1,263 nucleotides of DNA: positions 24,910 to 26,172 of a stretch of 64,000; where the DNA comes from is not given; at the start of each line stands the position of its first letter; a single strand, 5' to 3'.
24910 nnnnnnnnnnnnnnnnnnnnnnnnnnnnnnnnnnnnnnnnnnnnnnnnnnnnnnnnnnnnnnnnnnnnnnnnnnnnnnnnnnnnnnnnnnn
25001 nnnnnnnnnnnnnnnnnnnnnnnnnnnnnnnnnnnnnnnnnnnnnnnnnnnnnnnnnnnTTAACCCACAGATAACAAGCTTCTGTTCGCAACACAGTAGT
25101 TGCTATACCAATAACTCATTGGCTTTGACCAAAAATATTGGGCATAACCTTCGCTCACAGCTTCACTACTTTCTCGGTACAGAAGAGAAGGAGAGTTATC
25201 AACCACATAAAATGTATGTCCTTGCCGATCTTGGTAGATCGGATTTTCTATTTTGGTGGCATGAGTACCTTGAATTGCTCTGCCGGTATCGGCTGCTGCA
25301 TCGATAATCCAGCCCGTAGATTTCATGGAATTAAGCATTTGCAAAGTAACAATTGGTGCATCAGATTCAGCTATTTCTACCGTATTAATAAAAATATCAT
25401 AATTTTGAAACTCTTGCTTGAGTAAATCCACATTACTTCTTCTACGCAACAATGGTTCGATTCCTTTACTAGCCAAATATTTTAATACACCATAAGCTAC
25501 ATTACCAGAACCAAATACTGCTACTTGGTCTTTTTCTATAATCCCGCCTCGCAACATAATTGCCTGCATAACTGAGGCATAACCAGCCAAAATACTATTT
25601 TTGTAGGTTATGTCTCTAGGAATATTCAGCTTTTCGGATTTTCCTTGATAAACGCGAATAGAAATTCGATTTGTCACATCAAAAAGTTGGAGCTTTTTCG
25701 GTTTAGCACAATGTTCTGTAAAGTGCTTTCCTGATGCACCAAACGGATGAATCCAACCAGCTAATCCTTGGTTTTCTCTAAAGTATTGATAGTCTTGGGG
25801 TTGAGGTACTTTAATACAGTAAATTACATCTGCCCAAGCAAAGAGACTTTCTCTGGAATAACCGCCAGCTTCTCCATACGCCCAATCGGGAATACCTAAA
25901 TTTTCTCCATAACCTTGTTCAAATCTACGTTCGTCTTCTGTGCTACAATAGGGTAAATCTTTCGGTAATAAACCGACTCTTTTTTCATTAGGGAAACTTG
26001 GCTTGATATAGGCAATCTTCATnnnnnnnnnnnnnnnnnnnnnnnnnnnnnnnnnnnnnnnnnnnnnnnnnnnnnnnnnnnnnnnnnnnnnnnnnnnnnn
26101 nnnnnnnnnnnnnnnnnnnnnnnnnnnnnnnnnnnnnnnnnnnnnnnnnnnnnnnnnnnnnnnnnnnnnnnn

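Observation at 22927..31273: Nine-gene same-strand operon of tailoring and redox enzymes: candidate uncharacterised small-molecule pathway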

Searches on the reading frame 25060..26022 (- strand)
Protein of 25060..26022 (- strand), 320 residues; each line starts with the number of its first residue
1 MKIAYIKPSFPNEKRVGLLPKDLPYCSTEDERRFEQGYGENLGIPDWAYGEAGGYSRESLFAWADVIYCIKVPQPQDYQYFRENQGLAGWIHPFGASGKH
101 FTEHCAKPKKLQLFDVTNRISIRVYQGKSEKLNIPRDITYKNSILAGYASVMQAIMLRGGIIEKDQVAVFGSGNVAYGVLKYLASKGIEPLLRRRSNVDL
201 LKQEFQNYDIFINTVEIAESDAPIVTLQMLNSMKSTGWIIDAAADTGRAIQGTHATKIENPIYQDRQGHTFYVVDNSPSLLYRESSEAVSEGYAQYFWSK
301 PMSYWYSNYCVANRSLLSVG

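Call 3: search_protein_families(library=pfam, proteins=[window:25060-26022:-], max_evalue=0.01)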
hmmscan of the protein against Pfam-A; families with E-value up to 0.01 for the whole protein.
window:25060-26022:- (320 aa): 2 families
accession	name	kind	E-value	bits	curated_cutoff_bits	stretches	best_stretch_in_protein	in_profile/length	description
PF01262.27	AlaDh_PNT_C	-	2e-15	57.2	23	1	182-297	66-182/214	Alanine dehydrogenase/PNT, C-terminal domain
PF05222.21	AlaDh_PNT_N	-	5e-09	36.9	30.4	1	10-107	7-106/136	Alanine dehydrogenase/PNT, N-terminal domain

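Call 4: search_protein_families(library=ncbifam, proteins=[window:25060-26022:-], max_evalue=0.01)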
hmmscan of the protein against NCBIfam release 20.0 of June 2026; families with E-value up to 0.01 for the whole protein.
window:25060-26022:- (320 aa): 4 families
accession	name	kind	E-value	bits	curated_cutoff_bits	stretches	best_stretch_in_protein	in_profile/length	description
TIGR00518.1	alaDH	equivalog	5.8e-13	48.5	391.85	2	194-296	217-319/370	alanine dehydrogenase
NF006942.0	PRK09424.1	equivalog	4.1e-10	39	383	2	196-257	237-299/510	Re/Si-specific NAD(P)(+) transhydrogenase subunit alpha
TIGR00561.1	pntA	equivalog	4.1e-06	25.7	444.4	1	196-258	236-299/511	Re/Si-specific NAD(P)(+) transhydrogenase subunit alpha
NF006162.0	PRK08306.1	equivalog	0.00017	21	261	0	195-247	200-247/297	dipicolinate synthase subunit DpsA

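Call 17: search_solved_structures(query=window:25060-26022:-, max_evalue=1, show_alignments=1)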
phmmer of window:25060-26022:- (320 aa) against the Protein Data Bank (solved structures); distinct sequences matched with E-value up to 1: 37.
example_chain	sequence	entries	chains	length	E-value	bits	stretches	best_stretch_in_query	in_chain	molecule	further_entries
2eez_A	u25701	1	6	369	4.6e-10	42.5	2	200-291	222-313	Alanine dehydrogenase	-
8hyh_A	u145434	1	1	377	5.6e-10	42.2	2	202-290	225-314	Alanine dehydrogenase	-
8hye_A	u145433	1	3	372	6.3e-07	32.2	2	206-316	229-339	Alanine dehydrogenase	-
9unz_A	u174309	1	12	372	8.6e-07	31.7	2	207-316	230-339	Alanine dehydrogenase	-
1pjb_A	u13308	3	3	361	1.6e-06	30.9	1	176-291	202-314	L-ALANINE DEHYDROGENASE | PROTEIN (L-ALANINE DEHYDROGENASE)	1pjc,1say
2voe_A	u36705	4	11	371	4.4e-06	29.4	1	198-300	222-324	ALANINE DEHYDROGENASE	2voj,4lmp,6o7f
2vhw_A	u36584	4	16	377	4.8e-06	29.3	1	198-300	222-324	ALANINE DEHYDROGENASE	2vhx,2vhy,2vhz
9vae_A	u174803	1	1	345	6.9e-06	28.8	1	13-94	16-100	alanine dehydrogenase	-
4dio_A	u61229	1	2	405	6.9e-06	28.8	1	199-260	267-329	NAD(P) transhydrogenase subunit alpha part 1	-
9wns_A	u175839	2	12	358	7.7e-06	28.6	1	13-94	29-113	alanine dehydrogenase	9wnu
9hjx_C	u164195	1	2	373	1.5e-05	27.7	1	3-93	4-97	proton-translocating NAD(P)(+) transhydrogenase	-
4izh_A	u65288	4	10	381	1.6e-05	27.6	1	3-93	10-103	NAD/NADP transhydrogenase alpha subunit 1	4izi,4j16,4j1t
4o9u_E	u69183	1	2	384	1.7e-05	27.5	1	3-93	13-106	NAD/NADP transhydrogenase alpha subunit 1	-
2vhv_A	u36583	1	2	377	2.4e-05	27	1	198-300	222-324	ALANINE DEHYDROGENASE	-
1rjc_A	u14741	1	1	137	0.0036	19.8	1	232-317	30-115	camelid heavy chain antibody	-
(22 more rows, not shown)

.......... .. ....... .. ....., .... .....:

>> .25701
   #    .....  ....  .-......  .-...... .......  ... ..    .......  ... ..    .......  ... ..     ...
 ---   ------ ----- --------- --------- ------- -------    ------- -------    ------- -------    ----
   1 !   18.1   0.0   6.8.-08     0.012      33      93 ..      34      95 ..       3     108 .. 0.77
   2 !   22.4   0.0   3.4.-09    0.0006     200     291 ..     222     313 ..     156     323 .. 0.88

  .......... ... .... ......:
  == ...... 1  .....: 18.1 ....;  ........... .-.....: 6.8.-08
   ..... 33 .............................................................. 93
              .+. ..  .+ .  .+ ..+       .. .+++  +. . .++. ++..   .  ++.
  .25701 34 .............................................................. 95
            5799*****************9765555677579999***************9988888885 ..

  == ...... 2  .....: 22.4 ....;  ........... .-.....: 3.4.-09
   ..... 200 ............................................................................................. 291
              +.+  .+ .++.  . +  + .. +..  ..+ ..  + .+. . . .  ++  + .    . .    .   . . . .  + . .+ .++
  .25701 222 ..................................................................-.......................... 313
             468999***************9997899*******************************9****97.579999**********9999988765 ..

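Call 21: find_related_loci(query=A1, collection=genome_contigs, flank=10000)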
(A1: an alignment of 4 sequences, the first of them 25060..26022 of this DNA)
Query A1 (320 aa) in genome_contigs; peptide patterns used: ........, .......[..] (x = any residue, [..] = any of these).
225 stretches matched a pattern; 19 encode a relative of the query (tblastn E <= 1e-3); 19 distinct loci.
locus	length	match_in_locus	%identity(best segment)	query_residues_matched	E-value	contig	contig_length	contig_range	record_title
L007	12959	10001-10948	85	1-316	0e+0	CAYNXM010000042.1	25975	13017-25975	MAG TPA_asm: uncultured Lyngbya sp. isolate binchicken_co372_111 genome assembly, contig: k141_2678733, whole genome sho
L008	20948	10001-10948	83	1-316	0e+0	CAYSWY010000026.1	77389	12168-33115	MAG TPA_asm: uncultured Lyngbya sp. isolate SRP063590_co1_198 genome assembly, contig: NODE_323_length_77389_cov_230.563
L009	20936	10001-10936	83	1-312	0e+0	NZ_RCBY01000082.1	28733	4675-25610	Okeania hirsuta strain PAB10Feb10-1 PAB_NODE_82, whole genome shotgun sequence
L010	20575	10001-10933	83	1-311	0e+0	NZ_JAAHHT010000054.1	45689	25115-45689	MAG: Okeania sp. SIO3I5 3I5_NODE_54, whole genome shotgun sequence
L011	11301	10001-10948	83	1-316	0e+0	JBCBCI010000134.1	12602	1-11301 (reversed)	MAG: Cyanobacteria bacterium J06592_8 NODE_134_length_12602_cov_11.397685, whole genome shotgun sequence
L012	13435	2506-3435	83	1-310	0e+0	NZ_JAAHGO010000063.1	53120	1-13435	MAG: Okeania sp. SIO2C9 2C9_NODE_63, whole genome shotgun sequence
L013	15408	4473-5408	81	1-312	5e-179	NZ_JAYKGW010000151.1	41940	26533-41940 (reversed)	MAG: Okeania sp. isolate 1238230 NODE_20442934, whole genome shotgun sequence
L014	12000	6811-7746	79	1-312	3e-174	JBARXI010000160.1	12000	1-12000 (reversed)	MAG: Microcoleaceae cyanobacterium isolate MFD12174_ilm_asm_bin4 k127_51948, whole genome shotgun sequence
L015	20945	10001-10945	78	1-316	1e-173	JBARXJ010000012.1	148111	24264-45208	MAG: Microcoleaceae cyanobacterium isolate MFD12174_ilm_asm_bin3 k127_26404, whole genome shotgun sequence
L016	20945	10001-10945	77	1-316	1e-171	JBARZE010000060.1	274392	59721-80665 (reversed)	MAG: Microcoleaceae cyanobacterium isolate MFD12149_ilm_asm_bin22 k127_18729, whole genome shotgun sequence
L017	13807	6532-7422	82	22-318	3e-171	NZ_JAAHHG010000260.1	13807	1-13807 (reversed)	MAG: Okeania sp. SIO3B5 3B5_NODE_260, whole genome shotgun sequence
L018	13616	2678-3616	77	1-313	1e-170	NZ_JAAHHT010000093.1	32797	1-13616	MAG: Okeania sp. SIO3I5 3I5_NODE_93, whole genome shotgun sequence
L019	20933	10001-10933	74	1-312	2e-160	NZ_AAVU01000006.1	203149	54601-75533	Lyngbya sp. PCC 8106 1099428180551, whole genome shotgun sequence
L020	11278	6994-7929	73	1-313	2e-159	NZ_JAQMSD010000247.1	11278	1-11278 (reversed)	Spirulina sp. CS-785/01 k141_6285, whole genome shotgun sequence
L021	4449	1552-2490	72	1-314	2e-163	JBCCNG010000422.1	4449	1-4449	MAG: Cyanobacteria bacterium P01_C01_bin.72 k141_1452492_length_4449_cov_14.0000, whole genome shotgun sequence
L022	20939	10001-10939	71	1-313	2e-155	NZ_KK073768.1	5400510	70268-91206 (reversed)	[Scytonema hofmanni] UTEX 2349 Tol9009DRAFT_TPD.8, whole genome shotgun sequence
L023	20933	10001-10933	75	1-312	8e-165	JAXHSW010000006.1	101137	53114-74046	MAG: Cyanobacteriota bacterium isolate MAG08_tar_biofilm MAG08_6, whole genome shotgun sequence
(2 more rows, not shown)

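Call 24: search_protein_families(library=pfam, proteins=[L019:7593-8864:+, L020:1448-2200:+, L020:2247-3737:+, L020:3759-5162:+, L020:6137-6916:+, L023:7998-8966:+, L023:8980-9909:+, L014:8172-9524:+, L014:7790-8155:+, L022:6257-7468:-], max_evalue=0.01)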
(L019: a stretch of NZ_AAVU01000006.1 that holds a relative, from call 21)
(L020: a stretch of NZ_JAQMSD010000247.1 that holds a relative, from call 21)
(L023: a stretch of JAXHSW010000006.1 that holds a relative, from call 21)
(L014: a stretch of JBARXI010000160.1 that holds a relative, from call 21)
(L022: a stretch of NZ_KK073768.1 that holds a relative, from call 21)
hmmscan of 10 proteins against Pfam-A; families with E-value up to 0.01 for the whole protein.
L019:7593-8864:+ (423 aa): 3 families
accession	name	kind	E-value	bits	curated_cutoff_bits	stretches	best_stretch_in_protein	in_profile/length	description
PF13535.11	ATP-grasp_4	-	6.6e-11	42.5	27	1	136-301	1-152/160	ATP-grasp domain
PF02655.19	ATP-grasp_3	-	0.0045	17.5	23.2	0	137-173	31-69/160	ATP-grasp domain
PF07478.18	Dala_Dala_lig_C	-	0.0056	16.6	24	0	235-320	113-196/204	D-ala D-ala ligase C-terminus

L020:1448-2200:+ (250 aa): 1 family
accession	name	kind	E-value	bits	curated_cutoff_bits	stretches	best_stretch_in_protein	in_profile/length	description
PF23169.1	HalD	-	0.00023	21.1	26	1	64-208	70-212/228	Halogenase D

L020:2247-3737:+ (496 aa): 7 families
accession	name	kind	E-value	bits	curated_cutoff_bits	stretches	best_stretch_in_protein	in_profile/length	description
PF00733.27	Asn_synthase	-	6.6e-80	269.9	21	2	203-338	1-137/354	Asparagine synthase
PF13537.11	GATase_7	-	1.6e-38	132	25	1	45-160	1-122/123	Glutamine amidotransferase domain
PF13522.11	GATase_6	-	3.9e-30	105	27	1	31-155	2-130/130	Glutamine amidotransferase domain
PF02540.23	NAD_synthase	-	4.9e-05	23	21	1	202-336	3-138/242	NAD synthase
PF12481.13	DUF3700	-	9.4e-05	22.4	27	1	113-185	127-203/228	Aluminium induced protein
PF24167.1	DUF7411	-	0.00099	19.2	28.7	1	222-322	3-99/194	Family of unknown function (DUF7411)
PF06508.19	QueC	-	0.0038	17.2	22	0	224-275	4-56/210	Queuosine biosynthesis protein QueC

L020:3759-5162:+ (467 aa): 0 families

L020:6137-6916:+ (259 aa): 1 family
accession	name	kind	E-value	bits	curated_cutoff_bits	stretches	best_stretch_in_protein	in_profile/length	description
PF00857.26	Isochorismatase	-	2.3e-37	129.2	27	1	51-248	2-174/175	Isochorismatase domain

L023:7998-8966:+ (322 aa): 1 family
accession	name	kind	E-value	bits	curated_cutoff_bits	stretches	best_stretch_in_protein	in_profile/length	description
PF02668.22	TauD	-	4.7e-18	66.5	27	2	20-151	24-158/267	Taurine catabolism dioxygenase TauD, TfdA family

L023:8980-9909:+ (309 aa): 0 families

L014:8172-9524:+ (450 aa): 1 family
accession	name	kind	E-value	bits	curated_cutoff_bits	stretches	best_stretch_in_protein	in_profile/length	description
PF00202.27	Aminotran_3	-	6.9e-93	311.9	30.5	1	49-443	9-396/403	Aminotransferase class-III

L014:7790-8155:+ (121 aa): 0 families

L022:6257-7468:- (403 aa): 1 family
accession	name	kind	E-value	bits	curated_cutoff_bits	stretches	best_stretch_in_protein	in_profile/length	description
PF05721.19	PhyH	-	3.4e-25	90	22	1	104-348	1-212/213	Phytanoyl-CoA dioxygenase (PhyH)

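Call 32: find_homologous_proteins(query=window:25060-26022:-, max_evalue=0.00001)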
Query window:25060-26022:- (320 aa): 123 proteins with E <= 0.00001 among 1974 candidates; the best 120 are listed.
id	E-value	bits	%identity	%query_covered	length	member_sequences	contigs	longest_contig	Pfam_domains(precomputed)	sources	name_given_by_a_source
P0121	3.8e-204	695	94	100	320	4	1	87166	PF05222.22,PF01262.28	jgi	jgi:N5-(carboxyethyl)ornithine synthase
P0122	6.2e-196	668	91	100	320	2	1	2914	PF05222.22,PF01262.28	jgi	jgi:N5-(carboxyethyl)ornithine synthase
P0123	1.8e-194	663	90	98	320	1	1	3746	PF05222.22,PF01262.28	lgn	-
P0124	1.5e-188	644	87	99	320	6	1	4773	PF05222.22,PF01262.28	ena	-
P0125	2.8e-187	640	87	99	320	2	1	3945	PF05222.22,PF01262.28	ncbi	-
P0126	4.0e-183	626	85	99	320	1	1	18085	PF05222.22,PF01262.28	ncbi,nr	ncbi:MAG: N(5)-(carboxyethyl)ornithine synthase [Leptolyngbya sp. SIO1D8]|nr:N(5)-(carboxyethyl)orni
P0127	1.5e-182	624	85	99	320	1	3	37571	PF05222.22,PF01262.28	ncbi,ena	-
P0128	5.7e-180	616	84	99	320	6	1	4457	PF05222.22,PF01262.28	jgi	-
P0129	8.8e-180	615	83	99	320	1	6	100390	PF05222.22,PF01262.28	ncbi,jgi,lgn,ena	jgi:N5-(carboxyethyl)ornithine synthase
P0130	4.4e-179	613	84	99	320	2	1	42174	PF05222.22,PF01262.28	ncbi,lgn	ncbi:MAG: hypothetical protein AAF572_22560 [Cyanobacteria bacterium P01_B01_bin.77]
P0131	4.3e-178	609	84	99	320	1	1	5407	PF05222.22,PF01262.28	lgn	-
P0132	1.6e-177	608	83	97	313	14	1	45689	PF05222.22,PF01262.28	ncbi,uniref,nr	ncbi:MAG: hypothetical protein F6K40_14560 [Okeania sp. SIO3I5]|uniref:hypothetical protein n=1 Tax=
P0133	3.4e-176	603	81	99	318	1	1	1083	PF05222.22,PF01262.28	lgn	-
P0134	3.5e-175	600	82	98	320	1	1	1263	PF05222.22,PF01262.28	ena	-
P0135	5.2e-175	599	80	98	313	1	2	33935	PF05222.22,PF01262.28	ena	-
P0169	3.9e-148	511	71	98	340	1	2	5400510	PF05222.22,PF01262.28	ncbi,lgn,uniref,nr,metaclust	ncbi:N(5)-(carboxyethyl)ornithine synthase [Scytonema hofmannii FACHB-248]|uniref:N(5)-(Carboxyethyl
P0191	4.1e-105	370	55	96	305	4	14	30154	PF05222.22,PF01262.28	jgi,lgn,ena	jgi:N5-(carboxyethyl)ornithine synthase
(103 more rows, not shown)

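Call 45: find_encoding_contigs(protein=P0169, flank=10000, max_places=1)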
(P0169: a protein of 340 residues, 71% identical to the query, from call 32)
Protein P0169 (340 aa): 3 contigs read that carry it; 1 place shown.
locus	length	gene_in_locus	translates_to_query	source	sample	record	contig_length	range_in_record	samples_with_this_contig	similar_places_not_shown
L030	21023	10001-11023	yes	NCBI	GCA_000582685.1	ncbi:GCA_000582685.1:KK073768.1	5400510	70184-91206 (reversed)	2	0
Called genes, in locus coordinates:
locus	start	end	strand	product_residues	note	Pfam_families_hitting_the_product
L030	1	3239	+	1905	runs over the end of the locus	PF03372:Exo_endo_phos, PF13449:Phytase-like, PF02333:Phytase, PF16655:PhoD_N, PF16656:Pur_ac_phosph_N, PF09423:PhoD, PF00353:HemolysinCabind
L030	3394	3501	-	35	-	PF14261:DUF4351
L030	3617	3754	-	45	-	-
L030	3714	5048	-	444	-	PF00278:Orn_DAP_Arg_deC, PF02784:Orn_Arg_deC_N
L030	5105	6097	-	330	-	PF00892:EamA, PF03151:TPT (weak), PF00892:EamA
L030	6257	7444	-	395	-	PF05721:PhyH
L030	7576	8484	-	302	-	PF16867:DMSP_lyase (weak), PF07883:Cupin_2 (weak)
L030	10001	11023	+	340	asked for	PF05222:AlaDh_PNT_N, PF01262:AlaDh_PNT_C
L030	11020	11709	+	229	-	PF00106:adh_short, PF01370:Epimerase (weak), PF08659:KR, PF13561:adh_short_C2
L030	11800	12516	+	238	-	PF13489:Methyltransf_23 (weak), PF13847:Methyltransf_31, PF08241:Methyltransf_11, PF08242:Methyltransf_12, PF13649:Methyltransf_25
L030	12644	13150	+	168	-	PF13384:HTH_23, PF13551:HTH_29 (weak), PF13565:HTH_32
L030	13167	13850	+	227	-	PF13358:DDE_3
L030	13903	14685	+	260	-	PF13847:Methyltransf_31, PF08241:Methyltransf_11, PF08242:Methyltransf_12, PF13649:Methyltransf_25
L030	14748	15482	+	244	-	PF00596:Aldolase_II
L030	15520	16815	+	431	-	PF02668:TauD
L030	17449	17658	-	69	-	-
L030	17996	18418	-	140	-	PF05598:DUF772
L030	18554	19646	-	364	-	PF13175:AAA_15, PF13304:AAA_21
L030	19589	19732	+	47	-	-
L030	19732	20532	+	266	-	PF13911:AhpC-TSA_2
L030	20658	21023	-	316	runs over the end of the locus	PF06719:AraC_N, PF00165:HTH_AraC, PF12833:HTH_18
